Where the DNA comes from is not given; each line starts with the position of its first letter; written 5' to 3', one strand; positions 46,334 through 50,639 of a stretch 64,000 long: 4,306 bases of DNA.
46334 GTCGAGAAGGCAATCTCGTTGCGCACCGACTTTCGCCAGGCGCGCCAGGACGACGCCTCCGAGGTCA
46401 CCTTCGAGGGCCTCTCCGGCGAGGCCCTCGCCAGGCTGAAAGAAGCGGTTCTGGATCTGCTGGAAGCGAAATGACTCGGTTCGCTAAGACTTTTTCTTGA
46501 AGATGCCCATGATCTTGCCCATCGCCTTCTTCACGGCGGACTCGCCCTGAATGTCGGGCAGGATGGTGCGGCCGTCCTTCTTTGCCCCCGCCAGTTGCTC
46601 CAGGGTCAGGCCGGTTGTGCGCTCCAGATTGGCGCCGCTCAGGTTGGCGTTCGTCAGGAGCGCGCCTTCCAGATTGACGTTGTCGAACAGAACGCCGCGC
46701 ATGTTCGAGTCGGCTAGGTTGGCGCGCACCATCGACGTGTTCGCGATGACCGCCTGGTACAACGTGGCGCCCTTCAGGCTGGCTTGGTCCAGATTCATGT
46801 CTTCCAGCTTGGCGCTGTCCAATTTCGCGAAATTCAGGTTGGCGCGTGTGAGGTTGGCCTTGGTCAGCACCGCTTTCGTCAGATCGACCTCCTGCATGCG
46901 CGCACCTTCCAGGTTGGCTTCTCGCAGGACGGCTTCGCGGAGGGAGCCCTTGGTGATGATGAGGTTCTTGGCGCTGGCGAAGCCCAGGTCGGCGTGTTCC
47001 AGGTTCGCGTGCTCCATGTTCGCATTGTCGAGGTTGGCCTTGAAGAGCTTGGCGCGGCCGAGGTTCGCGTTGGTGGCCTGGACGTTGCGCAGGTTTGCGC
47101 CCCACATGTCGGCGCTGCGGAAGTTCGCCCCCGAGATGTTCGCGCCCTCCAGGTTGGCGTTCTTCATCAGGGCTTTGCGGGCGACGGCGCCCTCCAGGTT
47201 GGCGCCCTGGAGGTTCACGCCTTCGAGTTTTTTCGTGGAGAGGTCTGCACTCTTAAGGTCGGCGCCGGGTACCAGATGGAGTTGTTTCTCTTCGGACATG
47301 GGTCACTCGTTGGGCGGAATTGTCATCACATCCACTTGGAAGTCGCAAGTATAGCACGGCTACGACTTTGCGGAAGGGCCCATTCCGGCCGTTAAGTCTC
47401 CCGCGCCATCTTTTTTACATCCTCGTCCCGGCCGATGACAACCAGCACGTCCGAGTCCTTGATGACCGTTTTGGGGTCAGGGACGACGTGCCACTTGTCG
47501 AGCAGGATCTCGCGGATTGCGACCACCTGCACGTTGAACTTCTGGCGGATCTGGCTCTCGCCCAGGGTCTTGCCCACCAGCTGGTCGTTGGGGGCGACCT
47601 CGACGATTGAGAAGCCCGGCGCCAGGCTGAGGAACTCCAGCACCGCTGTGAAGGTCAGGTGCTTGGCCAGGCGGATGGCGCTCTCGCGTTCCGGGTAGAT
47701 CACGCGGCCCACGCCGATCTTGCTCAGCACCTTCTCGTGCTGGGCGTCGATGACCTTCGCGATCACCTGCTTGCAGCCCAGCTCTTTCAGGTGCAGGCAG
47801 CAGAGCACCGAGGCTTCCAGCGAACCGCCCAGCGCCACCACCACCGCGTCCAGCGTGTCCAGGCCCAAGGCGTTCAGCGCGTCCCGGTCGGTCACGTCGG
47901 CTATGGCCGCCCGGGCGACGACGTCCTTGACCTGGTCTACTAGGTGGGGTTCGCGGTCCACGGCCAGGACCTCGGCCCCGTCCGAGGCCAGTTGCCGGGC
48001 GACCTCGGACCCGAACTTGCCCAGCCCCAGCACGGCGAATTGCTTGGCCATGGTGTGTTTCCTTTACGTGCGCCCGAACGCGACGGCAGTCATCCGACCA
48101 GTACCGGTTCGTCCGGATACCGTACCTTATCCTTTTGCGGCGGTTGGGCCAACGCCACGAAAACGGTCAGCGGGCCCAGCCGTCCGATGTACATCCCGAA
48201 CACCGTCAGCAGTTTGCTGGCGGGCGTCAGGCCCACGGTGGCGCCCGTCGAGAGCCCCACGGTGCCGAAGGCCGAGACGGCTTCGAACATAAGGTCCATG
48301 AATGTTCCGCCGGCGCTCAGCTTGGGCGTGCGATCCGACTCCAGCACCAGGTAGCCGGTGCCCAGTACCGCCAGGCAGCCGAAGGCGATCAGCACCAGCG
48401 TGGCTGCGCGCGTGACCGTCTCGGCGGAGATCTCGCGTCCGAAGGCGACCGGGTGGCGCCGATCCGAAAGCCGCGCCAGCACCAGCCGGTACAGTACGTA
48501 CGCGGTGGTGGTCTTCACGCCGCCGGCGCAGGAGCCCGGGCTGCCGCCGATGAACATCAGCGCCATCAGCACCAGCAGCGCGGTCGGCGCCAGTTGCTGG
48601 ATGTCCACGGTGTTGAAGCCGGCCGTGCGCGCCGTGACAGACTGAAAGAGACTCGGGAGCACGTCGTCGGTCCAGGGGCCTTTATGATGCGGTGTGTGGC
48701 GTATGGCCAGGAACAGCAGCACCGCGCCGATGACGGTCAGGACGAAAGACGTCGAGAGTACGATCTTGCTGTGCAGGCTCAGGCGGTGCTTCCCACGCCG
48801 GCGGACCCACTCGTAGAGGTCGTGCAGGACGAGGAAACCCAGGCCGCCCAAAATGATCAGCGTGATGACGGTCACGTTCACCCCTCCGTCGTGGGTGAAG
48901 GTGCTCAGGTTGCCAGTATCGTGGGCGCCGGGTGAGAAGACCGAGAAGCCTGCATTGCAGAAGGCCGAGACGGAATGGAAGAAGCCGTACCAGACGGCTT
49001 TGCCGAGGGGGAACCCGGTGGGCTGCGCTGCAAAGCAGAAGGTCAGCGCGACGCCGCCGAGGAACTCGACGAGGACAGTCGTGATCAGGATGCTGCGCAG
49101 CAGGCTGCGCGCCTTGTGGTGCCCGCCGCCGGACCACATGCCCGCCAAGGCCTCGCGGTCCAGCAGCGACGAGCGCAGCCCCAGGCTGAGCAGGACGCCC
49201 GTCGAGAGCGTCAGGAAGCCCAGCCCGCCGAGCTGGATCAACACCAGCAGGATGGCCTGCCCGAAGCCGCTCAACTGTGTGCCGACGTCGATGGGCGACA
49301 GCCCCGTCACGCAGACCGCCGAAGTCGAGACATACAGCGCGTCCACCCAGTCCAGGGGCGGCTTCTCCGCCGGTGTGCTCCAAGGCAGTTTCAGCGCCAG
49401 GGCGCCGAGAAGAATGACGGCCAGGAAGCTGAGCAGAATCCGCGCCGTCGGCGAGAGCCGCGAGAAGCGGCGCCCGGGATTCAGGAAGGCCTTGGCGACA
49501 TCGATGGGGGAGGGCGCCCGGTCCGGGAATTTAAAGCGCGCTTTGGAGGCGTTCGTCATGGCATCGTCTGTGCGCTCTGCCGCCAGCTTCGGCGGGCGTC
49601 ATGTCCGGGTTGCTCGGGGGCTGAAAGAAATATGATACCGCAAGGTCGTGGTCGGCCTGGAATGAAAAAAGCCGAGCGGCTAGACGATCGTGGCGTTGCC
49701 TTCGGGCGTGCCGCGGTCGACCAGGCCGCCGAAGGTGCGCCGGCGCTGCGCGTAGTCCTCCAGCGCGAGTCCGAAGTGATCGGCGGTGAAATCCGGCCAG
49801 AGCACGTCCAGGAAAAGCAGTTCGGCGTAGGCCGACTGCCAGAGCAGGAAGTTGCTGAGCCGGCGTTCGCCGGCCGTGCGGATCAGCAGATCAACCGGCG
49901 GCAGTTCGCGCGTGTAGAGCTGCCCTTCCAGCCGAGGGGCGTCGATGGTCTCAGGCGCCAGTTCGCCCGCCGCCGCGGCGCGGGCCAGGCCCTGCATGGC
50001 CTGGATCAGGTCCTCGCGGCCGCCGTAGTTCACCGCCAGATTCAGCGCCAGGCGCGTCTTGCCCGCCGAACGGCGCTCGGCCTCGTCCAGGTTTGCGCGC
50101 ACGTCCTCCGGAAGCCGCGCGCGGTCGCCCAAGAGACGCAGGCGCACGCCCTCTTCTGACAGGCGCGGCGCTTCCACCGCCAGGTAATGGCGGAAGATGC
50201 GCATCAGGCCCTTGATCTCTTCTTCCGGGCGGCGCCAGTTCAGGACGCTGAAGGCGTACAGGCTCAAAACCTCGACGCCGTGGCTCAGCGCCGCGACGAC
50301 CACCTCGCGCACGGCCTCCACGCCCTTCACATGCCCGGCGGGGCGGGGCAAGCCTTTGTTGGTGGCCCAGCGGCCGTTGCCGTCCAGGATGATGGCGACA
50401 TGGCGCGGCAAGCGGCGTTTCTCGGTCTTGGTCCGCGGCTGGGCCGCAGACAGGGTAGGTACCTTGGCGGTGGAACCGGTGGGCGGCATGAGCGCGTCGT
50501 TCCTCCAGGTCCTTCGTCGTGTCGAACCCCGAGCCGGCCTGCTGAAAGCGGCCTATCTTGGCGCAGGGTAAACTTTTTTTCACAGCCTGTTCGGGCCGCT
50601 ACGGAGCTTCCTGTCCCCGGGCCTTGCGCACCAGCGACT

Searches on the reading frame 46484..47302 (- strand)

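Call 40: search_protein_families(library=pfam, proteins=[window:46484-47302:-], max_evalue=0.0001)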
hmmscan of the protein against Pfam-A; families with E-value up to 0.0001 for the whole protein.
window:46484-47302:- (272 aa): 3 families
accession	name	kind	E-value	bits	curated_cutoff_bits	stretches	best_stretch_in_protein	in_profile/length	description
PF00805.28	Pentapeptide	-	8.6e-45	150.3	20.2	5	121-157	3-39/40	Pentapeptide repeats (8 copies)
PF13599.13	Pentapeptide_4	-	2.3e-22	79.3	38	2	163-229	5-71/78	Pentapeptide repeat region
PF13576.12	Pentapeptide_3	-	9.7e-17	61.4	27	0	27-69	2-47/48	Pentapeptide repeats (9 copies)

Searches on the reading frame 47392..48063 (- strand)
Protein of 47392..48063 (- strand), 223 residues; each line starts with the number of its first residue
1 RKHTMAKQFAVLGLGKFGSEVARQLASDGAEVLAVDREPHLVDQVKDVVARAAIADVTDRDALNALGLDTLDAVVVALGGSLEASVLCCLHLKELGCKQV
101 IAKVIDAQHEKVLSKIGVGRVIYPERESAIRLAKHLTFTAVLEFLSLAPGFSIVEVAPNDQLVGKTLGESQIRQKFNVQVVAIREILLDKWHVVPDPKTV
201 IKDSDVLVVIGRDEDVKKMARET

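Call 40: search_protein_families(library=pfam, proteins=[window:47392-48063:-], max_evalue=0.0001)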
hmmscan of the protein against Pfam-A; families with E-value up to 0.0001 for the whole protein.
window:47392-48063:- (223 aa): 4 families
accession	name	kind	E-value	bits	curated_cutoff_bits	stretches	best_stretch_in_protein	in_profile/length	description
PF02254.24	TrkA_N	-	3.1e-26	92.4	23.8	1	9-124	1-116/116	TrkA-N domain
PF02080.26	TrkA_C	-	3.7e-16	59.2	27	1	153-221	3-68/71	TrkA-C domain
PF03446.21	NAD_binding_2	-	2.3e-05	24.9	21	0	9-74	2-59/161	NAD binding domain of 6-phosphogluconate dehydrogenase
PF02826.25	2-Hacid_dh_C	-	9.4e-05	22.3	25.1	0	5-49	35-79/178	D-isomer specific 2-hydroxyacid dehydrogenase, NAD binding domain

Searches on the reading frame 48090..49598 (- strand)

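Call 40: search_protein_families(library=pfam, proteins=[window:48090-49598:-], max_evalue=0.0001)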
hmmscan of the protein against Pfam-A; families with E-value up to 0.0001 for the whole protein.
window:48090-49598:- (502 aa): 1 family
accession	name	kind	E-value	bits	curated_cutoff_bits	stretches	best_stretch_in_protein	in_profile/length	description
PF02386.22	TrkH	-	8e-66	223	27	1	75-489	56-497/502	Cation transport protein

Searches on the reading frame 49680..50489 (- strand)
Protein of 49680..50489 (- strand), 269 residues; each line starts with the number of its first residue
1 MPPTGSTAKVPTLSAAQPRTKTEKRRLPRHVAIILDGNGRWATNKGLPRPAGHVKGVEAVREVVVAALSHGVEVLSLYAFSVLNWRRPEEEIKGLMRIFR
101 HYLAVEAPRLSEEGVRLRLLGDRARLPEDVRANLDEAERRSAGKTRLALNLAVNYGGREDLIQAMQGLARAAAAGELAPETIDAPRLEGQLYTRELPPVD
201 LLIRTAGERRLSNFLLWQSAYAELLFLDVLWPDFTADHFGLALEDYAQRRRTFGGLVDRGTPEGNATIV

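Call 61: search_protein_families(library=pfam, proteins=[window:49680-50489:-], max_evalue=0.0001)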
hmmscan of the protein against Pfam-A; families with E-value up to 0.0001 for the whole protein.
window:49680-50489:- (269 aa): 1 family
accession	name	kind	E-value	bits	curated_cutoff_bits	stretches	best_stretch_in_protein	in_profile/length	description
PF01255.24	Prenyltransf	-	2.6e-76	256.4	27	1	34-254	1-219/219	Putative undecaprenyl diphosphate synthase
